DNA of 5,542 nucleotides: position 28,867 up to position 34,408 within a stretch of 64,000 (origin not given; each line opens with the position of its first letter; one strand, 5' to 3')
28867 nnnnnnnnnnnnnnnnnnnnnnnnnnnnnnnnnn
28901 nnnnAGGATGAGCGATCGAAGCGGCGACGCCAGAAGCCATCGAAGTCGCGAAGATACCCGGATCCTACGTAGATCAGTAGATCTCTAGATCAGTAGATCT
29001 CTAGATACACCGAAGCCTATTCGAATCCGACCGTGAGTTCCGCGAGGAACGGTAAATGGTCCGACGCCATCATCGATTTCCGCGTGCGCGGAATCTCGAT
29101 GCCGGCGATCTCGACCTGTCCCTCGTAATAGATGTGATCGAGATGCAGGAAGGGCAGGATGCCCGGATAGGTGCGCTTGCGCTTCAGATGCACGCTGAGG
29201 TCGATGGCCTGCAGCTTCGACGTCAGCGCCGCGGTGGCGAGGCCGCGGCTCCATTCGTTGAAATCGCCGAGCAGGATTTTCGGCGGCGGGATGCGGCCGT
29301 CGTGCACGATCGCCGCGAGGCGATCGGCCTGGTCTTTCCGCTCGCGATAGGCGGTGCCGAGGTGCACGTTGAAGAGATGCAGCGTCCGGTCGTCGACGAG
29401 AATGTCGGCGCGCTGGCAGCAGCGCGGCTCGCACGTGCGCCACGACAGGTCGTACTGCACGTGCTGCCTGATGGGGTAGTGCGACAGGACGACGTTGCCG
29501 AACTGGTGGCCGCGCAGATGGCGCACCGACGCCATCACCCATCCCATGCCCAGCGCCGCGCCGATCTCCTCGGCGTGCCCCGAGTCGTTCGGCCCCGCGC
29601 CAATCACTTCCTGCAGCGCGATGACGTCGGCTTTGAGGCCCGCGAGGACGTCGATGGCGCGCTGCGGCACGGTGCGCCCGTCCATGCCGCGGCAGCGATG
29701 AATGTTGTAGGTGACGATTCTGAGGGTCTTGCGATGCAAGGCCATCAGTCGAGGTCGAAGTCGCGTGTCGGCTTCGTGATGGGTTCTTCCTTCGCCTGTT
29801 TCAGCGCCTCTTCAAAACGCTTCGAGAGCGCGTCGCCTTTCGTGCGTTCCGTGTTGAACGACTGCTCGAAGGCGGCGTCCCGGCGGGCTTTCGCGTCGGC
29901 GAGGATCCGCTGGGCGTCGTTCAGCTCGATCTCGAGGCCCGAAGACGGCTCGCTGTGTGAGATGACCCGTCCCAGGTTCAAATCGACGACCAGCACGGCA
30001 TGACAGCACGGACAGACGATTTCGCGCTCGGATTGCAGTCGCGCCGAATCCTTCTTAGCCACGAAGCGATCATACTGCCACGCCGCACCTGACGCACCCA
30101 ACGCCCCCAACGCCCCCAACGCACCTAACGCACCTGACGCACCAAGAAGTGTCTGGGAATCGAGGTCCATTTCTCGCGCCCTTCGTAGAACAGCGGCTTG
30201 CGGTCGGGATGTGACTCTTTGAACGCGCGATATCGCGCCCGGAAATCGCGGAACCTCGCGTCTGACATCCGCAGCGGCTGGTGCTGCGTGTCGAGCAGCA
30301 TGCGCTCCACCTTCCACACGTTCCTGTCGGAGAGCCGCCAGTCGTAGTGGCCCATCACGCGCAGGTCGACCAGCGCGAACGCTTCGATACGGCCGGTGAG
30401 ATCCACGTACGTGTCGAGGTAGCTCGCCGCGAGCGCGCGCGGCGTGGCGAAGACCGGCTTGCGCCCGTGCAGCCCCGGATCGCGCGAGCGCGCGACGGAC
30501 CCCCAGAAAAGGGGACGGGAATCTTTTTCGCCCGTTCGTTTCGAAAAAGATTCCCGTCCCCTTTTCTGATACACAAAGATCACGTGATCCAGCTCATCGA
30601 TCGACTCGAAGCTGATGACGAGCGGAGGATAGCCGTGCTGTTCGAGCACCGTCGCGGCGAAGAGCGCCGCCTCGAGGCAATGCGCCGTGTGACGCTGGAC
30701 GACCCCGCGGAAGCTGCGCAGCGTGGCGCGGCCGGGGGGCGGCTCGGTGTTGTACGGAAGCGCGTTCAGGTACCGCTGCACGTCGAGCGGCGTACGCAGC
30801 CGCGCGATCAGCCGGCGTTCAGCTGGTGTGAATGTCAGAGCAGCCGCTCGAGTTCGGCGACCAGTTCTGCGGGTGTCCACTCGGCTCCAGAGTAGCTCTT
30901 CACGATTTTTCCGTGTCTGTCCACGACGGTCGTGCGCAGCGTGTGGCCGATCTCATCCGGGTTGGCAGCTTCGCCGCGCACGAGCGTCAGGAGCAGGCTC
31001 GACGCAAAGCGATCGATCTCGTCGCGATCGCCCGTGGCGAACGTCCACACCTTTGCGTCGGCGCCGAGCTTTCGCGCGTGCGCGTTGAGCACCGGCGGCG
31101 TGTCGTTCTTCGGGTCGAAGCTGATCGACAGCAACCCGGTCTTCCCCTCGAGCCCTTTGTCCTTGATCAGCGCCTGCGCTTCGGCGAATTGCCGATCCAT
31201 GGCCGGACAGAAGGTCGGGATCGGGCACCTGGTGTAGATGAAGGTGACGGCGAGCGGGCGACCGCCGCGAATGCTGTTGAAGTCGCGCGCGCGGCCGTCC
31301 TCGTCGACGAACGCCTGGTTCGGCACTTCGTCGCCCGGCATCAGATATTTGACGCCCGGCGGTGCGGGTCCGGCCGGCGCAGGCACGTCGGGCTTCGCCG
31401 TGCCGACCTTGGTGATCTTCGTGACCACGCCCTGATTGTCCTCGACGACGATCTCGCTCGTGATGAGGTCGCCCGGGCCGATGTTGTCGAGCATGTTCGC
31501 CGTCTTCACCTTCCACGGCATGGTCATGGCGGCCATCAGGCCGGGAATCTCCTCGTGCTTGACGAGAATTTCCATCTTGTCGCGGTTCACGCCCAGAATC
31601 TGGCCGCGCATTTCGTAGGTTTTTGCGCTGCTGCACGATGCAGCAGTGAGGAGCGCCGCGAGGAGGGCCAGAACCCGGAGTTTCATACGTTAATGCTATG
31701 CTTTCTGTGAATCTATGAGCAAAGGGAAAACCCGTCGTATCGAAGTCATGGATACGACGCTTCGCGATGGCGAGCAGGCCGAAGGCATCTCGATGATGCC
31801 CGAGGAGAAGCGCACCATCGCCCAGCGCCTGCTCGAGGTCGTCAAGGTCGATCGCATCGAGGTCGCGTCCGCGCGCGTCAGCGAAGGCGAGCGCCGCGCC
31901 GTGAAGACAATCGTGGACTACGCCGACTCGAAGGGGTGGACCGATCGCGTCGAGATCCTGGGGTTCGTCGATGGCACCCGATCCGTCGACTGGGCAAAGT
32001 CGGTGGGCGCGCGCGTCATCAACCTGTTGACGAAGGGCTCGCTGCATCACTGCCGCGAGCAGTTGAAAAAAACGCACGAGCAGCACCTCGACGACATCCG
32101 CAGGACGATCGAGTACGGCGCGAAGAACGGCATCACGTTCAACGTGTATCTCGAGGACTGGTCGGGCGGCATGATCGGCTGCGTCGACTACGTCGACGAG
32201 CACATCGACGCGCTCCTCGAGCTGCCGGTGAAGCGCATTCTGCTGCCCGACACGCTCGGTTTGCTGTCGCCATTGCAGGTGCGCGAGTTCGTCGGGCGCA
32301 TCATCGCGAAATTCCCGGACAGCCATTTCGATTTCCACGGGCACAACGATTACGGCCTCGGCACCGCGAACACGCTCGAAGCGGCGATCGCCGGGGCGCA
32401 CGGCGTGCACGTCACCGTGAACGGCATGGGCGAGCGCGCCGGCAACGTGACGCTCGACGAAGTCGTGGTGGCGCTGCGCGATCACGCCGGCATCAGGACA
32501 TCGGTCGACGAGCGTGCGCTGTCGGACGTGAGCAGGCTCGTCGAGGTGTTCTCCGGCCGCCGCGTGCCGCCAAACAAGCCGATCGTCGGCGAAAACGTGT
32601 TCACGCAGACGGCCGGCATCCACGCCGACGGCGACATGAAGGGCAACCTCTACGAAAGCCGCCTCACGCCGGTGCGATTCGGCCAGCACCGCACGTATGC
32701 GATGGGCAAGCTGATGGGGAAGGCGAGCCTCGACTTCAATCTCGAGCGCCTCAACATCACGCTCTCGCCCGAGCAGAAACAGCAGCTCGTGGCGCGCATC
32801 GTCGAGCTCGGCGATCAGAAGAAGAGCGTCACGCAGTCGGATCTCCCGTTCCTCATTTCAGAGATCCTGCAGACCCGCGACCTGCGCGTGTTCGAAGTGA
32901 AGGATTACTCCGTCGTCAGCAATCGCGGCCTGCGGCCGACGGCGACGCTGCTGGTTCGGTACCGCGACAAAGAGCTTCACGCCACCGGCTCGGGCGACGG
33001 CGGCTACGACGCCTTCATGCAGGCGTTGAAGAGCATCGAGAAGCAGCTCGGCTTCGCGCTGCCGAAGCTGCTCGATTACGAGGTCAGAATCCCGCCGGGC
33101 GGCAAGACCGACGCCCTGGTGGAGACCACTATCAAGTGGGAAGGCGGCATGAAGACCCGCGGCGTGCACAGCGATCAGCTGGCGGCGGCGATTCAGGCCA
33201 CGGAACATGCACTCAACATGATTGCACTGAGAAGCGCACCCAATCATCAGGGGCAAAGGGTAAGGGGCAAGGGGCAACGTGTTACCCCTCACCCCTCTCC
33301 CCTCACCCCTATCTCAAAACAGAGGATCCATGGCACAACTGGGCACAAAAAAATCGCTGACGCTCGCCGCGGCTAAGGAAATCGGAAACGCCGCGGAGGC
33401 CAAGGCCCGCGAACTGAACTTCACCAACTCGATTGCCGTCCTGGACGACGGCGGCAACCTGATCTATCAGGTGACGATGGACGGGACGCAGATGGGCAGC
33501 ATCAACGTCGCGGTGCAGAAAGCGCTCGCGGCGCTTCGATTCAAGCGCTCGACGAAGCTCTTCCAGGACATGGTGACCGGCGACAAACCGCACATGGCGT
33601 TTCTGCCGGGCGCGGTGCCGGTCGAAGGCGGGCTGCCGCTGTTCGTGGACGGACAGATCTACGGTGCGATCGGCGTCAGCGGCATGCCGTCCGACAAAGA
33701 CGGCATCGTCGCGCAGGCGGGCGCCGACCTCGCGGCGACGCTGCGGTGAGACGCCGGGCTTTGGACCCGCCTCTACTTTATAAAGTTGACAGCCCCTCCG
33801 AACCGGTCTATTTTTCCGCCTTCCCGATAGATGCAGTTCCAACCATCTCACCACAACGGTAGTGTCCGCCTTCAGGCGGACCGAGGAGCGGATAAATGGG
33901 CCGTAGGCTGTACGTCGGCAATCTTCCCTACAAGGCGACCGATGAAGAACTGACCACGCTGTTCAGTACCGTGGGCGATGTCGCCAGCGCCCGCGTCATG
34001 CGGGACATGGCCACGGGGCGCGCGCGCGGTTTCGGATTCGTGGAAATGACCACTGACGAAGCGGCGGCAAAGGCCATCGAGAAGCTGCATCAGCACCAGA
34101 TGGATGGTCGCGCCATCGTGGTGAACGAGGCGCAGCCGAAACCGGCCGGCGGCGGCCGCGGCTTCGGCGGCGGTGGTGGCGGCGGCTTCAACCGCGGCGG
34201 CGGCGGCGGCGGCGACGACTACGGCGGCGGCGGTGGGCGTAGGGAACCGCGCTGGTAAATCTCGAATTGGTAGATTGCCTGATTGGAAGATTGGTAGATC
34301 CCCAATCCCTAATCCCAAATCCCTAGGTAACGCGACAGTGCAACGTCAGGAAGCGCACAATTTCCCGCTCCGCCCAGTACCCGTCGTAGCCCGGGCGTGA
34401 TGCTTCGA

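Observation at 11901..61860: At least nine families of 7-9-nt-period degenerate tandem arrays, each recurring at 2-3 loci, mostly as intergenic palindromes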

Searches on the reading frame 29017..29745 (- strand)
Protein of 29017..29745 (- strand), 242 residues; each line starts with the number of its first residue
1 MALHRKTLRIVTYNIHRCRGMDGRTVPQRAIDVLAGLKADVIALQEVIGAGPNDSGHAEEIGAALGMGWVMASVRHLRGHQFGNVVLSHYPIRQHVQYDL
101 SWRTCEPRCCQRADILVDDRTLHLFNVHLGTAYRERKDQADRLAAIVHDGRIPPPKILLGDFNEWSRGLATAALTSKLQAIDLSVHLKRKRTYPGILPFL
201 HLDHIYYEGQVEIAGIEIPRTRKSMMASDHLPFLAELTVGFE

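Call 103: search_protein_families(library=pfam, proteins=[window:29017-29745:-], max_evalue=0.001)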
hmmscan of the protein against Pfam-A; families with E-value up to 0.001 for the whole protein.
window:29017-29745:- (242 aa): 2 families
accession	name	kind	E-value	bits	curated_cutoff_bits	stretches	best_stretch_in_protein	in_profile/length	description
PF03372.29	Exo_endo_phos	-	4.3e-16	59.7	24.5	1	11-230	1-225/225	Endonuclease/Exonuclease/phosphatase family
PF23226.1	Exo_endo_phos_PGAP2IP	-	0.00014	21.6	27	1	10-160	6-156/239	PGAP2IP, C-terminal nuclease-like domain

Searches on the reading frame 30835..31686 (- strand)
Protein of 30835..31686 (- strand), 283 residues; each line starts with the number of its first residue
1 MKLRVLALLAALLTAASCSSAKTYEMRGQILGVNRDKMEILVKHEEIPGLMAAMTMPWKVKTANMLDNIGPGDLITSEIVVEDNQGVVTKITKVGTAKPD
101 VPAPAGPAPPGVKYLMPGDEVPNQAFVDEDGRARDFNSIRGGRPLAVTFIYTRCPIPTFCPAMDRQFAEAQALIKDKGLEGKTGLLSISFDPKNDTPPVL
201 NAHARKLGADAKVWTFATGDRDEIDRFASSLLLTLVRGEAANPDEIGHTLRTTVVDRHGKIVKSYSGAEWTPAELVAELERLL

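Call 103: search_protein_families(library=pfam, proteins=[window:30835-31686:-], max_evalue=0.001)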
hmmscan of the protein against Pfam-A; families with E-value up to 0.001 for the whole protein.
window:30835-31686:- (283 aa): 3 families
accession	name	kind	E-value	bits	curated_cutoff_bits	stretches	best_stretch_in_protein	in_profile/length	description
PF02630.20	SCO1-SenC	-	1.8e-14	54.3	22.8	1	126-260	6-133/134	SCO1/SenC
PF11604.15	CusF_Ec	-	5.7e-13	49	27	1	23-93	1-72/72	Copper binding periplasmic protein CusF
PF08534.16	Redoxin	-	0.00017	21.8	26.6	0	117-271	2-138/148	Redoxin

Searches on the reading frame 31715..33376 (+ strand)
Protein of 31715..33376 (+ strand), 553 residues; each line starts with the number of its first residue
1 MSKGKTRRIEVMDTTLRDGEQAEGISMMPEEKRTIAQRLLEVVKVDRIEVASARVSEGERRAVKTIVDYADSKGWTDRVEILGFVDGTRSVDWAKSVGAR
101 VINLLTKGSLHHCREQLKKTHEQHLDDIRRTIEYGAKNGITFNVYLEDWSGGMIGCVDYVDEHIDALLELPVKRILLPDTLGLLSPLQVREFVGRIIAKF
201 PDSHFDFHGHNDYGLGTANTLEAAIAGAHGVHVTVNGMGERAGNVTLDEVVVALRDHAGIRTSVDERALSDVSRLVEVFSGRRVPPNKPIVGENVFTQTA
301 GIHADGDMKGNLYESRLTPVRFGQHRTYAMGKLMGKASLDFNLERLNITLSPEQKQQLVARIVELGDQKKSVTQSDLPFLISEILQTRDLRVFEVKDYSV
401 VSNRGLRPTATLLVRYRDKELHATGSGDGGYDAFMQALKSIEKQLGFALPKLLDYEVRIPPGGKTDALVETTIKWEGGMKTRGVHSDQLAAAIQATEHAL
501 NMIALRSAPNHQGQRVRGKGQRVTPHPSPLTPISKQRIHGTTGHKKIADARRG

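Call 8: search_protein_families(library=pfam, proteins=[window:31715-33376:+])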
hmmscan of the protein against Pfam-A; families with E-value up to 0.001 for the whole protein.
window:31715-33376:+ (553 aa): 3 families
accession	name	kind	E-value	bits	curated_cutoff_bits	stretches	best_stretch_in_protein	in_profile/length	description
PF00682.25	HMGL-like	-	1.2e-50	172.8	29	1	9-276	2-260/260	HMGL-like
PF08502.15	LeuA_dimer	-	8.8e-24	84.3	24.9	1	372-503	2-130/131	LeuA allosteric (dimerisation) domain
PF22617.1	HCS_D2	-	9.9e-13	48.7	27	1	290-370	1-82/82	Homocitrate synthase post-HMGL domain-like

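Call 17: find_related_loci(query=window:31715-33247:+, collection=genome_contigs, flank=10000)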
Query window:31715-33247:+ (511 aa) in genome_contigs; peptide patterns used: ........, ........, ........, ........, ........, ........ (x = any residue, [..] = any of these).
599 stretches matched a pattern (row limit reached: there are more); 553 encode a relative of the query (tblastn E <= 1e-3); the best 80 are kept; 80 distinct loci.
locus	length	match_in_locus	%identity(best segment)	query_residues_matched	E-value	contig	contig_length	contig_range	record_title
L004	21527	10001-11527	94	1-509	0e+0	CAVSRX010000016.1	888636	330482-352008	MAG: Vicinamibacterales bacterium isolate MFD05567.bin.2.179 genome assembly, contig: contig_6163, whole genome shotgun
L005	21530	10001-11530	93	1-510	0e+0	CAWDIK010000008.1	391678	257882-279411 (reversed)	MAG: Vicinamibacterales bacterium isolate MFD04850.bin.2.276 genome assembly, contig: contig_17498, whole genome shotgun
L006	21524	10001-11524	93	3-511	0e+0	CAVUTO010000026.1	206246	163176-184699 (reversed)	MAG: Vicinamibacterales bacterium isolate MFD00962.bin.2.231 genome assembly, contig: contig_77844, whole genome shotgun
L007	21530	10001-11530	93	1-511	0e+0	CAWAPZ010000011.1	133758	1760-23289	MAG: Vicinamibacterales bacterium isolate MFD02840.bin.2.176 genome assembly, contig: contig_37176, whole genome shotgun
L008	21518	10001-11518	93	1-506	0e+0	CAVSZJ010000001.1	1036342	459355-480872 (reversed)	MAG: Vicinamibacterales bacterium isolate MFD05747.bin.2.1 genome assembly, contig: contig_11676, whole genome shotgun s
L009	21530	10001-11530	92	1-510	0e+0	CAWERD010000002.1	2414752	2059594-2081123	MAG: Vicinamibacterales bacterium isolate MFD09212.bin.1.144 genome assembly, contig: contig_3066, whole genome shotgun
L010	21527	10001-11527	91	1-509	0e+0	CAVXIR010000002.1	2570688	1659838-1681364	MAG: Vicinamibacterales bacterium isolate MFD09212.bin.1.252 genome assembly, contig: contig_16998, whole genome shotgun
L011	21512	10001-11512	91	6-509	0e+0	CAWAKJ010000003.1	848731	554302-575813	MAG: Vicinamibacterales bacterium isolate MFD02360.bin.1.271 genome assembly, contig: contig_354, whole genome shotgun s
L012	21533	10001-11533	90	1-511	0e+0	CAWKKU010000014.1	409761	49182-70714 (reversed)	MAG: Vicinamibacterales bacterium isolate MFD05454.bin.2.147 genome assembly, contig: contig_57641, whole genome shotgun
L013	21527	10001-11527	89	1-509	0e+0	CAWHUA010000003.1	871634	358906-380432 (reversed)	MAG: Vicinamibacterales bacterium isolate MFD05747.bin.1.108 genome assembly, contig: contig_318, whole genome shotgun s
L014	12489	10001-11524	88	1-508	0e+0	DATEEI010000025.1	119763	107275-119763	MAG TPA_asm: Vicinamibacterales bacterium isolate SMAG_U8729 k141_1107092, whole genome shotgun sequence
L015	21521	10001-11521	85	3-509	0e+0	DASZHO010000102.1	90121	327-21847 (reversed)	MAG TPA_asm: Vicinamibacterales bacterium isolate SMAG_U6578 k141_246736, whole genome shotgun sequence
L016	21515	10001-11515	85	5-509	0e+0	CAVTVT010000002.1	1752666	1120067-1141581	MAG: Vicinamibacterales bacterium isolate MFD04944.bin.2.207 genome assembly, contig: contig_17589, whole genome shotgun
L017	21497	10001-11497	77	9-507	0e+0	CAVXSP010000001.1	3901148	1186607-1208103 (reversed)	MAG: uncultured Acidobacteriota bacterium isolate MFD04944.bin.1.263 genome assembly, contig: contig_16528, whole genome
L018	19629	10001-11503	73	9-509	0e+0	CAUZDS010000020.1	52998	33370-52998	MAG: Vicinamibacteria bacterium isolate CB27_Tmax.31 genome assembly, contig: Ga0310121_10000318, whole genome shotgun s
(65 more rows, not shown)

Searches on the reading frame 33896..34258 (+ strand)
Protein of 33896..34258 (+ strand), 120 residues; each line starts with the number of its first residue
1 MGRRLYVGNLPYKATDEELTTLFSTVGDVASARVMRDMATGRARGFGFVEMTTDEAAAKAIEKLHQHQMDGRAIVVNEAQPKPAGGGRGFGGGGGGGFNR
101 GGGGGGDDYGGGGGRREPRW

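Call 11: search_protein_families(library=pfam, proteins=[window:33896-34258:+], max_evalue=0.01)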
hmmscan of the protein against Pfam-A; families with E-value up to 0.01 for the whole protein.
window:33896-34258:+ (120 aa): 1 family
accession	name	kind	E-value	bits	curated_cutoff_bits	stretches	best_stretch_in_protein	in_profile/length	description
PF00076.28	RRM_1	-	2.7e-23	82.1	20.7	1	5-74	1-69/70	RNA recognition motif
